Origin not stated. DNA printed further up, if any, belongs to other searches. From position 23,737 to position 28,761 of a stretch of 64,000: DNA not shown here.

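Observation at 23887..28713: Lower-GC giant helicase-nuclease (Hhe-like architecture) appended directly downstream of the LexA-controlled imuA-imuB-dnaE2 cassette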

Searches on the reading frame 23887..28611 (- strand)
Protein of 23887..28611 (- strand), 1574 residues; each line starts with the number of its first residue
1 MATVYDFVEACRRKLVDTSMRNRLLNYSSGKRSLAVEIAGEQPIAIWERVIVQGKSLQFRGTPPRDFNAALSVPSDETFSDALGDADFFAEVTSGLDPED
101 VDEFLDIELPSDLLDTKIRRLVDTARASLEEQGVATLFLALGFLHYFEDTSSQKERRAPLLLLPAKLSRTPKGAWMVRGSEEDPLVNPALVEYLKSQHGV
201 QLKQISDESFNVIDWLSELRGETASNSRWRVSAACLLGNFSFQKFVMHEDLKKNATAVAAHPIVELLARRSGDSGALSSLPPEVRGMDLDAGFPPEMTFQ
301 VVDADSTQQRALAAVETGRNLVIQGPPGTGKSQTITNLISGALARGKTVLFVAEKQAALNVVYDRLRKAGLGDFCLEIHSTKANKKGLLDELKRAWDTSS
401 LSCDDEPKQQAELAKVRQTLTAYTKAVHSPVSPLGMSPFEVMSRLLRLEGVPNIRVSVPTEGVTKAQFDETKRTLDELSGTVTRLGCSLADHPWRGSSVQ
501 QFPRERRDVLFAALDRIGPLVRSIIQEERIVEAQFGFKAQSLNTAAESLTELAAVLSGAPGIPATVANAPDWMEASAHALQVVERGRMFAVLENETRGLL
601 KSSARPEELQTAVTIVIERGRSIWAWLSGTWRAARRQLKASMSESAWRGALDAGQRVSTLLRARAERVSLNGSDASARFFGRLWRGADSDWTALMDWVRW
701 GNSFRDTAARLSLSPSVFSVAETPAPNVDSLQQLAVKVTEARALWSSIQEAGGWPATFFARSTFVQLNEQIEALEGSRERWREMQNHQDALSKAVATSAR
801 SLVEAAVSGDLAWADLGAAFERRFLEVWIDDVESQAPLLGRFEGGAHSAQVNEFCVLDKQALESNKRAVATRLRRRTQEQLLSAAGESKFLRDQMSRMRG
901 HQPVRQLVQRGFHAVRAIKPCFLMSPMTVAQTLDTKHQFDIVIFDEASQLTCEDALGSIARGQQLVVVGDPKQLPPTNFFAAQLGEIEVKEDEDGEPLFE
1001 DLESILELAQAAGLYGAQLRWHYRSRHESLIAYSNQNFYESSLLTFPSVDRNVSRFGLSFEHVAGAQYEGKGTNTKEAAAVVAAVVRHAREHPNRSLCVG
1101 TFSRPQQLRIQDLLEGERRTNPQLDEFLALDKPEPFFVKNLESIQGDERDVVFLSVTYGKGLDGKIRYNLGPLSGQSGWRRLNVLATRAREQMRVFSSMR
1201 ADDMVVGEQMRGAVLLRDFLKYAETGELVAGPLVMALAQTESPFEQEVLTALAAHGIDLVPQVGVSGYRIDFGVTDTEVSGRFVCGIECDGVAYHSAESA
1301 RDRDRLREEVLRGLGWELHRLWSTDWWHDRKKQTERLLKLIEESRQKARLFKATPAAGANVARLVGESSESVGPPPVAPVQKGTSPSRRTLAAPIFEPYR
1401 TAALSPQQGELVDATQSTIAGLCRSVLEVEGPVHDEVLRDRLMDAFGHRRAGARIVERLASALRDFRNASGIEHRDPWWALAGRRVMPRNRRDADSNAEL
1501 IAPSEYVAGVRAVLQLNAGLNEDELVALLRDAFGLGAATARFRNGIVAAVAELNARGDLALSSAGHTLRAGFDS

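Call 5: search_protein_families(library=pfam, proteins=[window:23887-28611:-], max_evalue=0.01)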
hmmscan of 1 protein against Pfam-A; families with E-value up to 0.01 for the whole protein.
window:23887-28611:- (1574 aa): 18 families
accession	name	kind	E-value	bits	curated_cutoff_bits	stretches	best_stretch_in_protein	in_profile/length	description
PF18741.7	MTES_1575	-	4.2e-34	116.9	38.2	1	1244-1340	1-95/96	REase_MTES_1575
PF13195.11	DUF4011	-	5e-32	111.5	22.2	1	14-194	1-158/158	Protein of unknown function (DUF4011)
PF13086.12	AAA_11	-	8.7e-19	68.7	27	2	932-977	207-253/257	AAA domain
PF11784.13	DUF3320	-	3e-11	43.5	25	1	1413-1456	5-49/50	Protein of unknown function (DUF3320)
PF13087.12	AAA_12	-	9.5e-11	42.1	27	1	1004-1198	4-193/195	AAA domain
PF13604.12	AAA_30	-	5.8e-10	39.6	27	1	306-363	4-63/191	AAA domain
PF13245.12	AAA_19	-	1.5e-09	38.6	25.1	2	308-368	1-63/134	AAA domain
PF09848.15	SLFN-g3_helicase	-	1.6e-05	24.8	24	1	321-401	4-97/354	Schlafen group 3, DNA/RNA helicase domain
PF01443.25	Viral_helicase1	-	5.1e-05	23.6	21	0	934-978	54-101/228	Viral superfamily 1 RNA helicase core domain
PF04851.21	ResIII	-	0.00014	22.3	22.5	1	306-373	6-80/164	Type III restriction enzyme, res subunit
PF00270.35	DEAD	-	0.00034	20.8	26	1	307-379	3-77/167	DEAD/DEAH box helicase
PF20720.3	nSTAND3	-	0.00075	19.7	27.2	1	309-365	8-64/155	Novel STAND NTPase 3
PF01695.23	IstB_IS21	-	0.0017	18.4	24.1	1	310-355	84-129/238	IstB-like ATP binding protein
PF13401.12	AAA_22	-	0.0037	18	27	0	317-356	4-43/130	AAA domain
PF13191.12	AAA_16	-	0.0043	18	32.6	1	310-380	14-88/167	AAA ATPase domain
PF04480.18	DUF559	-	0.0058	16.9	20.6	0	1256-1340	32-107/109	Protein of unknown function (DUF559)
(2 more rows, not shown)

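Call 6: search_protein_families(library=padloc, proteins=[window:23887-28611:-], max_evalue=0.01)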
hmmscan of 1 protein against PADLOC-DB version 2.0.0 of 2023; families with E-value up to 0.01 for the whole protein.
window:23887-28611:- (1574 aa): 12 families
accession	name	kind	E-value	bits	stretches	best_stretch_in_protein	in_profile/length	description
PDLC05009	PDC-S37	-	0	1375.5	1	4-1561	6-1540/1550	-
PDLC02194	Hhe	-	1.7e-185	617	2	831-1331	1267-1770/1911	-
PDLC03920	MkoA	-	9.4e-31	105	1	306-1200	618-1077/1112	-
PDLC03924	MkoC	-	3.8e-21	73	1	887-1203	604-948/1136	-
PDLC03921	MkoA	-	1.9e-11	40.4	2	305-368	1028-1094/1607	-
PDLC05065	PDC-S68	-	9.3e-09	31.6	1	932-976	698-744/1221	-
PDLC01734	typeIV_RecD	-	2.1e-07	27.6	1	938-976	434-475/763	RecD_0_IVD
PDLC04140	mad8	-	1.8e-06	25.7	1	315-376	24-95/314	mads_8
PDLC05035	PDC-S53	-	2.5e-05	20.6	0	927-978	564-619/900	-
PDLC05064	PDC-S68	-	0.0006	15.6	0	314-359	696-742/1273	-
PDLC01439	typeIV_DinG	-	0.0013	15.4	1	314-386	30-98/575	CAS-IV-A; associated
PDLC01148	RecD_like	-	0.0061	12.9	0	940-977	405-445/719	RecD/Tra ATPase fused to N-terminal HHH domain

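Call 7: search_protein_families(library=ncbifam, proteins=[window:23887-28611:-], max_evalue=0.01)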
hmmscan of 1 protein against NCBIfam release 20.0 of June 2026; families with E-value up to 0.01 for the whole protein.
window:23887-28611:- (1574 aa): 8 families
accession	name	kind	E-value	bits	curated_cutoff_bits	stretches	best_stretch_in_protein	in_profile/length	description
NF058533.1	antiphage_ProA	equivalog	0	1280.4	1500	1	8-1535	360-1901/1903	anti-phage protein ProA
NF042953.1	Hhe_antiphage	equivalog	1.1e-260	868.4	2000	4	798-1349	1135-1688/1797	DUF4011 domain-containing anti-phage protein Hhe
NF040671.1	PLuB_AAA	exception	9.4e-22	76.3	999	2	932-1198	956-1231/1256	PLuB system helicase-like protein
TIGR00376.1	TIGR00376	hypoth_equivalog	1.4e-21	76.6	348.9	2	930-1051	356-461/639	IGHMBP2 family helicase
TIGR01448.2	helicase_RecD2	equivalog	1.1e-06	27.1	500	1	303-353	316-366/713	SF1B family DNA helicase RecD2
TIGR01447.1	recD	equivalog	3.3e-06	26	310.15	0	301-340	146-185/597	exodeoxyribonuclease V subunit alpha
NF038214.1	IS21_help_AAA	equivalog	0.0016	18.2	200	1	311-354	83-126/232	IS21-like element helper ATPase IstB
NF004072.0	PRK05580.2-4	equivalog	0.0081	14.5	1030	0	298-389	116-209/648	primosomal protein N'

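Call 10: find_homologous_proteins(query=window:23887-28611:-, max_evalue=1e-10)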
Query window:23887-28611:- (1574 aa): 7888 proteins with E <= 1e-10 among 8000 candidates; the best 120 are listed.
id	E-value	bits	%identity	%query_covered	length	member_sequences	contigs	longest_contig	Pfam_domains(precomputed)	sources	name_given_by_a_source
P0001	0.0e+0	3516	100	100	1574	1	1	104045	PF11784.14,PF13195.12,PF13087.13,PF13086.13,PF13604.13,PF13245.13,PF18741.8,PF09848.16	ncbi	-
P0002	0.0e+0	2450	70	99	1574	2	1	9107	PF11784.14,PF13195.12,PF13087.13,PF13086.13,PF13604.13,PF13245.13,PF18741.8,PF09848.16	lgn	-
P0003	0.0e+0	2150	63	100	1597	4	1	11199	PF11784.14,PF13195.12,PF13087.13,PF13086.13,PF13604.13,PF13245.13,PF18741.8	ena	-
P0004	0.0e+0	2075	60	100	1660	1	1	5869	PF11784.14,PF13195.12,PF13087.13,PF13086.13,PF13604.13,PF13245.13,PF18741.8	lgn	-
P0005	0.0e+0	1727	53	100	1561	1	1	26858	PF11784.14,PF13195.12,PF13087.13,PF13086.13,PF13604.13,PF13245.13,PF18741.8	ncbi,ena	-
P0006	0.0e+0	1582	48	99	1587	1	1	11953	PF11784.14,PF13195.12,PF13087.13,PF13086.13,PF01443.25,PF13604.13,PF13245.13,PF18741.8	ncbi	-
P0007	0.0e+0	1474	48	100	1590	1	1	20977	PF13195.12,PF13087.13,PF13086.13,PF13604.13,PF13245.13,PF18741.8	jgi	jgi:very-short-patch-repair endonuclease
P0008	0.0e+0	1426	46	100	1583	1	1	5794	PF11784.14,PF13195.12,PF13087.13,PF13086.13,PF13604.13,PF13245.13,PF18741.8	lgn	-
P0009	0.0e+0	1401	50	92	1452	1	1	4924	PF11784.14,PF13195.12,PF13087.13,PF13086.13,PF13604.13,PF13245.13,PF18741.8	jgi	jgi:very-short-patch-repair endonuclease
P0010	0.0e+0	1280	44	99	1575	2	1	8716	PF11784.14,PF13195.12,PF13087.13,PF13086.13,PF00270.36,PF13604.13,PF13245.13,PF18741.8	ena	-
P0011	0.0e+0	1262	44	99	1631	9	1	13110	PF11784.14,PF13195.12,PF13087.13,PF13086.13,PF13604.13,PF13245.13,PF18741.8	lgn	-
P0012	0.0e+0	1228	42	99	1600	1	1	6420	PF11784.14,PF13195.12,PF13087.13,PF13086.13,PF13604.13,PF13245.13,PF18741.8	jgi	jgi:very-short-patch-repair endonuclease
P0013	0.0e+0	1196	44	94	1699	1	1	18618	PF11784.14,PF13195.12,PF13087.13,PF13086.13,PF13604.13,PF13245.13,PF18741.8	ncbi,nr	ncbi:MAG TPA: DUF3320 domain-containing protein [Longimicrobium sp.]|nr:DUF3320 domain-containing pr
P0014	0.0e+0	1193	42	99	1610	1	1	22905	PF11784.14,PF13195.12,PF13087.13,PF13086.13,PF13604.13,PF13245.13,PF18741.8,PF04851.22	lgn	-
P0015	0.0e+0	1190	43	99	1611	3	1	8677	PF11784.14,PF13195.12,PF13087.13,PF13086.13,PF13604.13,PF13245.13,PF18741.8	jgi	jgi:very-short-patch-repair endonuclease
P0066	0.0e+0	1150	43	93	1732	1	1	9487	PF11784.14,PF13195.12,PF13087.13,PF13086.13,PF13604.13,PF13245.13,PF18741.8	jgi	-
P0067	0.0e+0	1150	42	99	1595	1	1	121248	PF11784.14,PF13195.12,PF13087.13,PF13086.13,PF13604.13,PF13245.13,PF18741.8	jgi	jgi:very-short-patch-repair endonuclease/DNA polymerase III delta prime subunit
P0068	0.0e+0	1150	41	99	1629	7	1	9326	PF11784.14,PF13195.12,PF13087.13,PF13086.13,PF13604.13,PF13245.13,PF18741.8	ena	-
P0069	0.0e+0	1150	40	99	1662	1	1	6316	PF11784.14,PF13195.12,PF13087.13,PF13086.13,PF13604.13,PF13245.13,PF18741.8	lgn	-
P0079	0.0e+0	1145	42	100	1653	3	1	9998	PF11784.14,PF13195.12,PF13087.13,PF13086.13,PF13604.13,PF13245.13,PF18741.8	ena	-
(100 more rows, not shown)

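Call 12: find_encoding_contigs(protein=P0001, flank=10000, max_places=4)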
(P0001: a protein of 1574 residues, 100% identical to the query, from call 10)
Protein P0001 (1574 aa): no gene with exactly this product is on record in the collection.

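Call 13: find_encoding_contigs(protein=P0002, flank=10000, max_places=4)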
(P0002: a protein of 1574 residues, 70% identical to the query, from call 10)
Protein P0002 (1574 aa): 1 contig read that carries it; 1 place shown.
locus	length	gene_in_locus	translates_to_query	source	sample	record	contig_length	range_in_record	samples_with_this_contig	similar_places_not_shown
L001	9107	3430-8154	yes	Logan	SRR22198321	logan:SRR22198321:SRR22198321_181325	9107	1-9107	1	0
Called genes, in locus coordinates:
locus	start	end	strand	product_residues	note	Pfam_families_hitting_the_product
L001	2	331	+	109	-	?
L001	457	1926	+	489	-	PF00271:Helicase_C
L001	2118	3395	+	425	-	PF01391:Collagen, PF07588:DUF1554 (faint)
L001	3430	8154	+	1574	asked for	PF13195:DUF4011, PF09848:SLFN-g3_helicase (faint), PF13086:AAA_11, PF13604:AAA_30 (weak), PF13086:AAA_11, PF13087:AAA_12, PF18741:MTES_1575, PF11784:DUF3320, +1 more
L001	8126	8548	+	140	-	-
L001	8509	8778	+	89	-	-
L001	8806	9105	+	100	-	?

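Call 14: find_encoding_contigs(protein=P0003, flank=10000, max_places=4)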
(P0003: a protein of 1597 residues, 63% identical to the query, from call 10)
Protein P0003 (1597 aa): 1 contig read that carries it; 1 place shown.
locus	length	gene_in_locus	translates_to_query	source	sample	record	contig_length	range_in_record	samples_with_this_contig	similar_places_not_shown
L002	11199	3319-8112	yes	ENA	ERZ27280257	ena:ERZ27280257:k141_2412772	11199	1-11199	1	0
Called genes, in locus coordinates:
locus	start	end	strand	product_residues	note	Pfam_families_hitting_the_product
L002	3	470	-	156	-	?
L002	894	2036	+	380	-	PF13280:WYL (weak), PF25583:WCX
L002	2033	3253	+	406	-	PF20796:PDDEXK_13, PF22558:REase-ARP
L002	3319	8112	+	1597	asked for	PF13195:DUF4011, PF13086:AAA_11, PF13245:AAA_19 (faint), PF13604:AAA_30 (faint), PF13086:AAA_11, PF13087:AAA_12, PF18741:MTES_1575, PF11784:DUF3320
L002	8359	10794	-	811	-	PF03130:HEAT_PBS (faint), PF02985:HEAT (faint), PF13646:HEAT_2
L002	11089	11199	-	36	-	?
